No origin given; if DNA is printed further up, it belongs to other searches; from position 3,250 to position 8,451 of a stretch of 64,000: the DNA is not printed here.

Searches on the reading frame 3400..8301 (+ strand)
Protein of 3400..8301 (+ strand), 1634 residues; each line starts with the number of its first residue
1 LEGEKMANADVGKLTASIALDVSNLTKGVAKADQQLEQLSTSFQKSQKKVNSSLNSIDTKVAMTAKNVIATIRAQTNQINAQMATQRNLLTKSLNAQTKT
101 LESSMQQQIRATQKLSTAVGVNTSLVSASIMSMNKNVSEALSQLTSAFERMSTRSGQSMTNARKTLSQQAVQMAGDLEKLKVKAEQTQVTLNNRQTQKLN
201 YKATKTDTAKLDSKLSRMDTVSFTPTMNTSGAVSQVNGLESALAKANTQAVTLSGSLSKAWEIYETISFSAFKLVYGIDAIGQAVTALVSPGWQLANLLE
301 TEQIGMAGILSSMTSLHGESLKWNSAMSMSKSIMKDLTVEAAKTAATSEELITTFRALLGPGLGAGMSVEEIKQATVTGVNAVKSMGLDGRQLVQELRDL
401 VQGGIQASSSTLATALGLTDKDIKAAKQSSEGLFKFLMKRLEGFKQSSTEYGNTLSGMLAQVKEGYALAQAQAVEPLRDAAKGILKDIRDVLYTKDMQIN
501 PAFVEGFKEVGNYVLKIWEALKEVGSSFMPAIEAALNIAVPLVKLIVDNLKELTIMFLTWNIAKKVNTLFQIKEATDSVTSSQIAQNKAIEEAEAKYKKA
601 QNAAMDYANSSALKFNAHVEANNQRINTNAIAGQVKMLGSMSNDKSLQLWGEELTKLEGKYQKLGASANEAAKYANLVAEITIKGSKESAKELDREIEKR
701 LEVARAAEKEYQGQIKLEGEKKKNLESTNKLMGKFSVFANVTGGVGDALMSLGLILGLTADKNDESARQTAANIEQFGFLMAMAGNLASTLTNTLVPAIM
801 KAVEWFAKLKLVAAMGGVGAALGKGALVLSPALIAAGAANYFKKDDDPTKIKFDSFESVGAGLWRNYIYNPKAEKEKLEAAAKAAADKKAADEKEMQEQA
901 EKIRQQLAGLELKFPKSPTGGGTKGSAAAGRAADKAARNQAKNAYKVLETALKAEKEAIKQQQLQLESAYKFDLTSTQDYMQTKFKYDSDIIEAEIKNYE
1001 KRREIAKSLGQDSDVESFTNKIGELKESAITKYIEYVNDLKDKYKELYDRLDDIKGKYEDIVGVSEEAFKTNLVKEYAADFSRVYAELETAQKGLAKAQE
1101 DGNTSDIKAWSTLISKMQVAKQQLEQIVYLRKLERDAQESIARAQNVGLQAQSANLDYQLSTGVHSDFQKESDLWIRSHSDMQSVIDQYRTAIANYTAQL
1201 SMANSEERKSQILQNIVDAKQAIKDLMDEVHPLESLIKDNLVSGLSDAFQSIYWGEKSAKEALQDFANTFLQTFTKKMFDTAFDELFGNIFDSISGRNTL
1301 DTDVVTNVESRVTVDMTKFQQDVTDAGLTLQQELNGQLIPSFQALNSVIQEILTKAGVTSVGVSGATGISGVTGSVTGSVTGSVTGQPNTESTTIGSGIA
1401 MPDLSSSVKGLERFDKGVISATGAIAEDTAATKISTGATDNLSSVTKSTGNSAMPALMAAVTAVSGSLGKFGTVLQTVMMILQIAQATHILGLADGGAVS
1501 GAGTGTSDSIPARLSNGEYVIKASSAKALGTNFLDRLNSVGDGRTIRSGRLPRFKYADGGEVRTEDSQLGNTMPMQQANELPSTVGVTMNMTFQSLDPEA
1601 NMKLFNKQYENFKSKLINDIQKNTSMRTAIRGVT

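Call 18: search_protein_families(library=phrogs, proteins=[window:3400-8301:+], max_evalue=0.001)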
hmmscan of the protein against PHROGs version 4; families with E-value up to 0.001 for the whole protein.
window:3400-8301:+ (1634 aa): 3 families
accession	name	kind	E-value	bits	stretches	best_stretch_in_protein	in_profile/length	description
phrog_30973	-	unknown function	8.6e-34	117.4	1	274-636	57-436/1572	-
phrog_25241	-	tail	1.2e-13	51.6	1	1438-1626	627-804/810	tail length tape measure protein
phrog_13338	-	unknown function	1.9e-11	44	1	1429-1562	720-849/903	-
